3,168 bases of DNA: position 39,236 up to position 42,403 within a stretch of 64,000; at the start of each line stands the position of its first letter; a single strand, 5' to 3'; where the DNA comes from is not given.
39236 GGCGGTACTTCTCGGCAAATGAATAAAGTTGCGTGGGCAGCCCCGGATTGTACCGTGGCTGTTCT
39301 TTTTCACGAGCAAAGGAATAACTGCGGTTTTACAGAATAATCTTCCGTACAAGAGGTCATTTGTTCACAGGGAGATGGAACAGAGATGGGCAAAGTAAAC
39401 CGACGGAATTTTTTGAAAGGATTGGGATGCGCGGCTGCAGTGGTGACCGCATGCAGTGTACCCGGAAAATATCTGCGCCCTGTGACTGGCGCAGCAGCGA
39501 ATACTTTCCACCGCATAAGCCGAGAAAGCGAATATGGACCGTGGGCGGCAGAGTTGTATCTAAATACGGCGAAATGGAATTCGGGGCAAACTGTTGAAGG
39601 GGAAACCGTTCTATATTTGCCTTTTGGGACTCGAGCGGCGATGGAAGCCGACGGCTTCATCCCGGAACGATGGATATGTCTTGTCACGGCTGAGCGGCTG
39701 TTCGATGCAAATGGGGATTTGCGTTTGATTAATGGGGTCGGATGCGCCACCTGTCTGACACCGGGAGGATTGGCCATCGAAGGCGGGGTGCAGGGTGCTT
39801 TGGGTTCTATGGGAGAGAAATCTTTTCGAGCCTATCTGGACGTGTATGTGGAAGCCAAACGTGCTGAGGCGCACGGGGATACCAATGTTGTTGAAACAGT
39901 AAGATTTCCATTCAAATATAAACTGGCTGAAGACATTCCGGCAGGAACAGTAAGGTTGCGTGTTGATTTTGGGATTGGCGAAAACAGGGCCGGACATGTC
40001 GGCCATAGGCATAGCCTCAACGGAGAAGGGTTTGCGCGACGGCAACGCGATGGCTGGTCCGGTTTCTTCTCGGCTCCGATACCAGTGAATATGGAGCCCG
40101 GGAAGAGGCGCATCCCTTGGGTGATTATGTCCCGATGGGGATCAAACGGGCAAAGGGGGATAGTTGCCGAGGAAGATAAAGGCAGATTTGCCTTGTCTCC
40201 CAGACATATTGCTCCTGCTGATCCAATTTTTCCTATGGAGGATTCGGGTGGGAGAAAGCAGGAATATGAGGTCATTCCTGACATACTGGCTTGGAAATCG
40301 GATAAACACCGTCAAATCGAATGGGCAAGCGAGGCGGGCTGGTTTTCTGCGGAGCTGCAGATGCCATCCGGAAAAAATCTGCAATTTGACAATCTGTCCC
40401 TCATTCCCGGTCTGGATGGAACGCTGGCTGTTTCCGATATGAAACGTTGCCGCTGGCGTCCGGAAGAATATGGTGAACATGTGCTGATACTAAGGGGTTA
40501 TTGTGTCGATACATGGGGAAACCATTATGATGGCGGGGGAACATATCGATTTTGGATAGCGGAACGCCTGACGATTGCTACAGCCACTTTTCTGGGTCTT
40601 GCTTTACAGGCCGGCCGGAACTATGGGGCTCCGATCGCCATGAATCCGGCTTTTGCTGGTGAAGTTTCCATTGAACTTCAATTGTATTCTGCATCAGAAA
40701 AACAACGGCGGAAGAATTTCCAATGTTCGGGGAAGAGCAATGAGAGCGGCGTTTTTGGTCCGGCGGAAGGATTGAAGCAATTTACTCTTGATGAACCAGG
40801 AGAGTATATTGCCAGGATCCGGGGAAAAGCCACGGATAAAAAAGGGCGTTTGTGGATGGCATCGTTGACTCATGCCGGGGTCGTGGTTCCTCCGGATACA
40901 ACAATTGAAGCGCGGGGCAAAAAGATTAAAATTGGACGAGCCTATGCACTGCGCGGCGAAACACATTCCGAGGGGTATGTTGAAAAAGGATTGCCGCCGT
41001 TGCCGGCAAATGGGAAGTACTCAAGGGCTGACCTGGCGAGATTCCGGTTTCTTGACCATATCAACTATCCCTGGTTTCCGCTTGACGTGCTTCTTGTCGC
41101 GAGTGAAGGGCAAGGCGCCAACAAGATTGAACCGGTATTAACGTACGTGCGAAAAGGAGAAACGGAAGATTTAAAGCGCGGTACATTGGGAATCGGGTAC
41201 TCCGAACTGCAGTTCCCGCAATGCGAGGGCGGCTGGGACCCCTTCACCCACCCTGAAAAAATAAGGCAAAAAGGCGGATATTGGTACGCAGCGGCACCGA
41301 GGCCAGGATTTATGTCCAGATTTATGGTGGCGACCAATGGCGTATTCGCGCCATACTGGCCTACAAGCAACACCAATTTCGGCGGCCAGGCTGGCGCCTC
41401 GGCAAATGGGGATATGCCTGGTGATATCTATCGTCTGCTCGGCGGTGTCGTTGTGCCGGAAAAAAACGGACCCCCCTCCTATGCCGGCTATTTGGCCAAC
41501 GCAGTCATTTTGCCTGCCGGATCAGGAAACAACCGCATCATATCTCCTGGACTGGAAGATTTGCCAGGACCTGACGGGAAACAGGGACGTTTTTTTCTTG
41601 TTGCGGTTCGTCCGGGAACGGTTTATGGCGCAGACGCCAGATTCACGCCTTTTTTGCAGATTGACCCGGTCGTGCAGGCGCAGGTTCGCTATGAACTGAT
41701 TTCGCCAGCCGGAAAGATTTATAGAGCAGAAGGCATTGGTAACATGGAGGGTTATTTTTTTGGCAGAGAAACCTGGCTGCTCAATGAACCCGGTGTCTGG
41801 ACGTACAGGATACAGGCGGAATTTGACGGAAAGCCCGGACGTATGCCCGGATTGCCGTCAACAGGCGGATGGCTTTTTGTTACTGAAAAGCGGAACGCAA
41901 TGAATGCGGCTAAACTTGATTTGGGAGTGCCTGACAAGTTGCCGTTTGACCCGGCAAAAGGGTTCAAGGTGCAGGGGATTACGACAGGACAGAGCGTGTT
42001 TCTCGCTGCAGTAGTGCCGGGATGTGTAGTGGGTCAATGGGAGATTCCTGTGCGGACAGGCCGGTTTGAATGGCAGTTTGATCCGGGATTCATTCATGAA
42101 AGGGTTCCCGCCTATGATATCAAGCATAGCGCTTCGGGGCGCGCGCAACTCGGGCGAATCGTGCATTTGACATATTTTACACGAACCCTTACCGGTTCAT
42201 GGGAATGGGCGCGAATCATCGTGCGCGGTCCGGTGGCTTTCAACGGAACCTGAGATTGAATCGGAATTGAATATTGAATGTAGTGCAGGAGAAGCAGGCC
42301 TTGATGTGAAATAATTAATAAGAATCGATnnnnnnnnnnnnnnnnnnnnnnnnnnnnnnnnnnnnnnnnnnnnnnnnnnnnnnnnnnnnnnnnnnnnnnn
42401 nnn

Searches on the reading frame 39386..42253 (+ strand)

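Call 70: search_protein_families(library=pfam, proteins=[window:39386-42253:+], max_evalue=1e-8)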
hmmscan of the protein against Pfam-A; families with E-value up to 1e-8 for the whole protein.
window:39386-42253:+ (955 aa): 0 families

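Call 72: search_protein_families(library=pfam, proteins=[window:39386-42253:+], max_evalue=1)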
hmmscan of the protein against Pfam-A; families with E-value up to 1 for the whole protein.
window:39386-42253:+ (955 aa): 2 families
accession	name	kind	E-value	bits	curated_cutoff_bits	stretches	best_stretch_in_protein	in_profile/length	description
PF10518.14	TAT_signal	-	0.0036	17.6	22.7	1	3-21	1-19/21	TAT (twin-arginine translocation) pathway signal sequence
PF01419.22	Jacalin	-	0.24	12.2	22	1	452-495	50-90/136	Jacalin-like lectin domain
